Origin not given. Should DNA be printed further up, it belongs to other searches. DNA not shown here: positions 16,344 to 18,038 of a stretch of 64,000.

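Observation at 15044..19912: GC-rich, translationally coupled six-gene cassette: 2 membrane proteins, coiled-coil protein, AAA+ ATPase, propeptide-bearing cytoplasmic S8 subtilase, small protein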

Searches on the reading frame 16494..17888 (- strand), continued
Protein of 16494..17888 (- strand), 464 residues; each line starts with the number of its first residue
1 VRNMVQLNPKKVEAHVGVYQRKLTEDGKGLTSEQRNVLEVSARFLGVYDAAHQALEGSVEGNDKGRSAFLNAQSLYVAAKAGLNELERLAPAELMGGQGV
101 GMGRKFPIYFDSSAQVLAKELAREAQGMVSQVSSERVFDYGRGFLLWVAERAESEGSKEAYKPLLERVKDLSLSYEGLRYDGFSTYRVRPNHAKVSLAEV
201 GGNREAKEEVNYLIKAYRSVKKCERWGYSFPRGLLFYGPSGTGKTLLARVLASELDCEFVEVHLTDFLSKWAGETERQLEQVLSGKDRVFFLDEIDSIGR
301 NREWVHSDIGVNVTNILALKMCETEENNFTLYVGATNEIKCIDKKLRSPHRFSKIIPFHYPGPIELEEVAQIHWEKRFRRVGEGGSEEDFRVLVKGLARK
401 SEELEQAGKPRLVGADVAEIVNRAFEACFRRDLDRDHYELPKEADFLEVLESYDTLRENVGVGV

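Call 11: find_encoding_contigs(protein=P0002, flank=10000, max_places=4)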
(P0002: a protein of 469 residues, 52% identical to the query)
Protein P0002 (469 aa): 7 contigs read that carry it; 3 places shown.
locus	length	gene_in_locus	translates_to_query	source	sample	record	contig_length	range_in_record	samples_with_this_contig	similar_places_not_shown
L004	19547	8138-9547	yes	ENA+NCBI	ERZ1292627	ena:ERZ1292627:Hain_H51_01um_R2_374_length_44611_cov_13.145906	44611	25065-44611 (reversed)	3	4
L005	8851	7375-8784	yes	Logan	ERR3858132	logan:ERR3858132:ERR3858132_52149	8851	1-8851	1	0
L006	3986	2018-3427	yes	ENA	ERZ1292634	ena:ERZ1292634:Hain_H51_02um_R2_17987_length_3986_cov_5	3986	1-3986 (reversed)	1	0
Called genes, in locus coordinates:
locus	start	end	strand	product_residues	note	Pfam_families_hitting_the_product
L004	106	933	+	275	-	-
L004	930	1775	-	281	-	PF00149:Metallophos, PF12850:Metallophos_2 (faint), PF14582:Metallophos_3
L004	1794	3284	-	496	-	PF02784:Orn_Arg_deC_N, PF00278:Orn_DAP_Arg_deC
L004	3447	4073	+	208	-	PF00657:Lipase_GDSL, PF13472:Lipase_GDSL_2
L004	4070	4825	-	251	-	PF01738:DLH (faint), PF12146:Hydrolase_4, PF00561:Abhydrolase_1 (weak)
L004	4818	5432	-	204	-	PF02568:ThiI, PF06508:QueC (faint)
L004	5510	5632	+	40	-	-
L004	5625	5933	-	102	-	-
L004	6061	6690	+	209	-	-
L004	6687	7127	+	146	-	-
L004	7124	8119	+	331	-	-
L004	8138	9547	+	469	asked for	PF00004:AAA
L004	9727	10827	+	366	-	PF00082:Peptidase_S8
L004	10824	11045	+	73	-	-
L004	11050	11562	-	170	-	-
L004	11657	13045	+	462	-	PF01406:tRNA-synt_1e, PF09334:tRNA-synt_1g (faint)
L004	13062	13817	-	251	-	PF01978:TrmB, PF08221:HTH_9 (weak), PF11495:TrmB_EBD_N (weak)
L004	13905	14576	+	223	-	PF00702:Hydrolase, PF13419:HAD_2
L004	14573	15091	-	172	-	-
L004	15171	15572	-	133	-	PF01850:PIN (weak), PF10130:PIN_2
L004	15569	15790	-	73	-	PF26688:RHH_12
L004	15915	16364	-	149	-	-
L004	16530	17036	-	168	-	PF13302:Acetyltransf_3, PF00583:Acetyltransf_1 (weak)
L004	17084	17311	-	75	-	PF07927:HicA_toxin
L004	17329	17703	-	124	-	-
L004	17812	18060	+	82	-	PF21748:UPF0150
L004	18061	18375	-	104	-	-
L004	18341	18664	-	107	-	-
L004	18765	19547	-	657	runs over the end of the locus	-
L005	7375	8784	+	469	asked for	PF00004:AAA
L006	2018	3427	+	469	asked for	PF00004:AAA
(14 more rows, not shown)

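Call 12: find_encoding_contigs(protein=P0004, flank=10000, max_places=3)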
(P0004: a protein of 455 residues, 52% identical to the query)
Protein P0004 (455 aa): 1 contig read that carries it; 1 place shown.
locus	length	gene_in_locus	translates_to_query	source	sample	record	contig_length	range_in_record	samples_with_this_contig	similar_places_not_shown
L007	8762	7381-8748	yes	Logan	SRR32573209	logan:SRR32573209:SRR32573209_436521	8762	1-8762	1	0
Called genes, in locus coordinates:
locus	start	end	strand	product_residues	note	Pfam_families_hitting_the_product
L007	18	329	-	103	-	-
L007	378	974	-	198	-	PF00929:RNase_T, PF16473:Rv2179c-like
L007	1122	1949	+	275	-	-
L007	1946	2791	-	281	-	PF00149:Metallophos, PF12850:Metallophos_2 (faint), PF14582:Metallophos_3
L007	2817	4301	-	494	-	PF02784:Orn_Arg_deC_N, PF00278:Orn_DAP_Arg_deC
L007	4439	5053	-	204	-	PF02568:ThiI, PF06508:QueC (faint)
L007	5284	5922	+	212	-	-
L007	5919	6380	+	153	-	-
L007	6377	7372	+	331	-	-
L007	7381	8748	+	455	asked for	PF00004:AAA, PF07728:AAA_5 (faint)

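Call 13: find_encoding_contigs(protein=P0003, flank=10000, max_places=3)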
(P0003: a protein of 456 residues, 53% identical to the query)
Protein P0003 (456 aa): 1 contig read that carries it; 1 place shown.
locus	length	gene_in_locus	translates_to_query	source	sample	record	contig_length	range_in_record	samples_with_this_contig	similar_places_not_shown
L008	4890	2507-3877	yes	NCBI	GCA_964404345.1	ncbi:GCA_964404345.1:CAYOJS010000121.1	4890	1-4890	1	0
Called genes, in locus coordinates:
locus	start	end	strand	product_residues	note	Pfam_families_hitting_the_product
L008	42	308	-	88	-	-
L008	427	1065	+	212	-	-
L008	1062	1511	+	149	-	-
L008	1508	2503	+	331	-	-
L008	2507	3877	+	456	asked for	PF00004:AAA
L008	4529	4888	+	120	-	?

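Call 22: search_solved_structures(query=window:16494-17888:-, max_evalue=1e-15)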
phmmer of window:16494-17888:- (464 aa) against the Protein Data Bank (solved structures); distinct sequences matched with E-value up to 1e-15: 142 (the best 60 are shown).
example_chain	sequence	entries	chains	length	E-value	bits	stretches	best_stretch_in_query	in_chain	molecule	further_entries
5vc7_A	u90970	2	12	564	4.4e-50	174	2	194-448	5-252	VCP-like ATPase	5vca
5g4g_A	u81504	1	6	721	7e-50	173.3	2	192-448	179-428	VCP-LIKE ATPASE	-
5g4f_A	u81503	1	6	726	7.2e-50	173.3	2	192-448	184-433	VCP-LIKE ATPASE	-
6chs_H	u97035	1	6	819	1.5e-42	149.1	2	193-375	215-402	Putative cell division control protein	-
9m4n_A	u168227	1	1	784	2.5e-42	148.4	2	196-376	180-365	Cell division control protein 48 homolog A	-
9m3v_A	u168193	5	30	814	2.9e-42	148.2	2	196-376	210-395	Cell division control protein 48 homolog A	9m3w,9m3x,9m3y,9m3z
6oaa_B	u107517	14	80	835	1.3e-41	146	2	194-363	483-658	Cell division control protein 48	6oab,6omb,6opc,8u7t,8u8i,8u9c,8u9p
8dar_A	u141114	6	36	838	1.3e-41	146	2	194-363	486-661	Cell division control protein 48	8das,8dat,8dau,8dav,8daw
6oa9_A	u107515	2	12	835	3.5e-41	144.6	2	191-375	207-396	Cell division control protein 48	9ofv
7wub_D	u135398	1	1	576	1.4e-40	142.7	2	198-375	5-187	Transitional endoplasmic reticulum ATPase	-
5c18_A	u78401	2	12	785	1.4e-40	142.6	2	195-375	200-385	Transitional endoplasmic reticulum ATPase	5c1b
7wub_C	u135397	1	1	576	1.5e-40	142.6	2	198-375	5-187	Transitional endoplasmic reticulum ATPase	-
7rlj_A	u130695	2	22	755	2.6e-40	141.7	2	195-375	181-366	Transitional endoplasmic reticulum ATPase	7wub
1r7r_A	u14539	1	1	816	2.7e-40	141.7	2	195-375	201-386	Transitional endoplasmic reticulum ATPase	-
7rlb_A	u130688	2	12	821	2.7e-40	141.7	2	195-375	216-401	Transitional endoplasmic reticulum ATPase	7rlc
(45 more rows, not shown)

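Call 89: search_protein_families(library=phrogs, proteins=[window:16494-17888:-], max_evalue=0.001)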
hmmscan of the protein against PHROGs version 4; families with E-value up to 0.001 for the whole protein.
window:16494-17888:- (464 aa): 11 families
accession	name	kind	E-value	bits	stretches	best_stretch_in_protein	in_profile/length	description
phrog_3757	-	unknown function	2.9e-27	97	1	200-398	95-289/367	-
phrog_10401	-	other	2.9e-23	83.5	1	222-394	457-606/667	ATPase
phrog_30773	-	unknown function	1.2e-19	71.1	1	191-376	156-349/666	-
phrog_9172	-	unknown function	6.3e-17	62.6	1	222-362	99-246/509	-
phrog_8638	-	unknown function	5e-12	46.2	1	194-381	270-459/568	-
phrog_168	-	DNA, RNA and nucleotide metabolism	7.3e-10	40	1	233-362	44-160/314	clamp loader of DNA polymerase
phrog_11838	-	DNA, RNA and nucleotide metabolism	2.1e-09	38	1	195-302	14-114/420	clamp loader of DNA polymerase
phrog_4339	-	unknown function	2.5e-08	34.5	1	231-267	51-87/552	-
phrog_5846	-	DNA, RNA and nucleotide metabolism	1.7e-07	31.9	1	197-298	15-106/380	clamp loader of DNA polymerase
phrog_7485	-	unknown function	8.7e-06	25.9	1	194-299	189-290/430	-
phrog_10440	-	unknown function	0.00023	20.8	1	213-361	214-354/483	-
